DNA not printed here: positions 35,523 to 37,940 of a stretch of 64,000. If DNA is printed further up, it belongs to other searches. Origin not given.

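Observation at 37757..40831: DPPR-synthase-like UbiA transferase + SDR epimerase + HAD phosphatase: a lipid-linked pentofuranose donor pathway outside Actinobacteria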

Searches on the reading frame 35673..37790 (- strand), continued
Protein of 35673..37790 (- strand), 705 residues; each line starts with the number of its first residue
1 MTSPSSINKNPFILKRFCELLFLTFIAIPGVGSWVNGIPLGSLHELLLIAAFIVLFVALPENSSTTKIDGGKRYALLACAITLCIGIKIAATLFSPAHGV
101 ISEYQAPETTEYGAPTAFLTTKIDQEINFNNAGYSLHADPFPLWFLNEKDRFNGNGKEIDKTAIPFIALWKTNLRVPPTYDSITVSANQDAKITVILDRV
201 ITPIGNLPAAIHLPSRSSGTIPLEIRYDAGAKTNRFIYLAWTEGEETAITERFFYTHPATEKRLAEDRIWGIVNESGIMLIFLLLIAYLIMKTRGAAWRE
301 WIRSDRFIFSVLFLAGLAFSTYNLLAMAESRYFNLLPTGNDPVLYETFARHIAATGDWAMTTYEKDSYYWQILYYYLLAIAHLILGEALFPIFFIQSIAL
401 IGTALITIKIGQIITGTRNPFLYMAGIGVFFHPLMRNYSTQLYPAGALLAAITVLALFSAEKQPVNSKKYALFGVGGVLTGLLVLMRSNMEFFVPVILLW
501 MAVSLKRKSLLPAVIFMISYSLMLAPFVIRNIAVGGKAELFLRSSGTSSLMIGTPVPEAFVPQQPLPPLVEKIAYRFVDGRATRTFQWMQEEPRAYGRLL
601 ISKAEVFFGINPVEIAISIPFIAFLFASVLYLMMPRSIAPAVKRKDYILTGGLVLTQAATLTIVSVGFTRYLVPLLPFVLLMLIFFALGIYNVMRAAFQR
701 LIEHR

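Call 84: fold_search(model_id=the predicted structure, library=pdb)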
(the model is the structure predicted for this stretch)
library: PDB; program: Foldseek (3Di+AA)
matches with E <= 10: 337; with E <= 0.001: 0
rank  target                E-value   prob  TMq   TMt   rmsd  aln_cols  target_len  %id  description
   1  4afa_A                1.8e-03  1.00  0.15  0.36   9.5       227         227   14  Crystal Structure of subtype-switched Epithelial Adhesin 1 to 2 A domain (Epa1to2A) from Candida glabrata in complex w (released 2012-10-17)
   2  6qdi                  2.3e-03  1.00  0.16  0.35   5.7       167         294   17  anti-sigma factor domain-containing protein from Clostridium clariflavum (released 2019-06-12)
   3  6y9j_A                2.3e-03  1.00  0.15  0.38   9.3       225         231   12  Crystal Structure of subtype-switched Epithelial Adhesin 1 to 9 A domain (Epa1-CBL2Epa9) from Candida glabrata in comp (released 2020-07-22)
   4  4h2a                  2.8e-03  1.00  0.16  0.16   5.5       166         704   11  Crystal structure of wild type protective antigen to 1.62 A (pH 7.5) (released 2013-09-25)
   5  4d3w_A                2.8e-03  1.00  0.15  0.39   9.3       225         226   13  Crystal Structure of Epithelial Adhesin 1 A domain (Epa1A) from Candida glabrata in complex with the T-antigen (Galb1- (released 2015-07-01)
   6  4coy_A                3.0e-03  1.00  0.15  0.37   7.7       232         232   13  Crystal Structure of Epithelial Adhesin 6 A domain (Epa6A) from Candida glabrata in complex with Galb1-4GlcNAc (released 2015-02-18)
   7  4afb                  3.1e-03  1.00  0.15  0.39   9.1       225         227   13  Crystal Structure of subtype-switched Epithelial Adhesin 1 to 3 A domain (Epa1to3A) from Candida glabrata in complex wit (released 2012-10-17)
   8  4cou_A                3.4e-03  1.00  0.16  0.41   7.3       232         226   13  Crystal Structure of Epithelial Adhesin 6 A domain (Epa6A) from Candida glabrata in complex with Lactose (released 2015-02-18)
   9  4cov_A                4.2e-03  1.00  0.15  0.38   9.4       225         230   13  Crystal Structure of Epithelial Adhesin 6 A domain (Epa6A) from Candida glabrata in complex with Gala1-3Gal (released 2015-02-18)
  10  1acc                  4.3e-03  1.00  0.14  0.14   7.0       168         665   14  ANTHRAX PROTECTIVE ANTIGEN (released 1998-02-11)
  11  4afc_A                4.5e-03  1.00  0.15  0.38   9.3       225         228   12  Crystal Structure of subtype-switched Epithelial Adhesin 1 to 6 A domain (Epa1to6A) from Candida glabrata in complex w (released 2012-10-17)
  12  1t6b_X                4.9e-03  1.00  0.16  0.16   5.3       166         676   13  Crystal structure of B. anthracis Protective Antigen complexed with human Anthrax toxin receptor (released 2004-07-20)
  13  4af9_A                5.1e-03  1.00  0.16  0.39   7.5       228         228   14  Crystal Structure of Epithelial Adhesin 1 A domain (Epa1A) from Candida glabrata in complex with Galb1-3Glc (released 2012-10-17)
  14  7bvc_B                5.1e-03  1.00  0.33  0.22  20.6       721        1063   12  Cryo-EM structure of Mycobacterium smegmatis arabinosyltransferase EmbA-EmbB-AcpM2 in complex with ethambutol (released 2020-04-29)
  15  4asl_A                5.4e-03  1.00  0.15  0.37   9.3       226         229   13  Structure of Epa1A in complex with the T-antigen (Gal-b1-3- GalNAc) (released 2012-10-17)
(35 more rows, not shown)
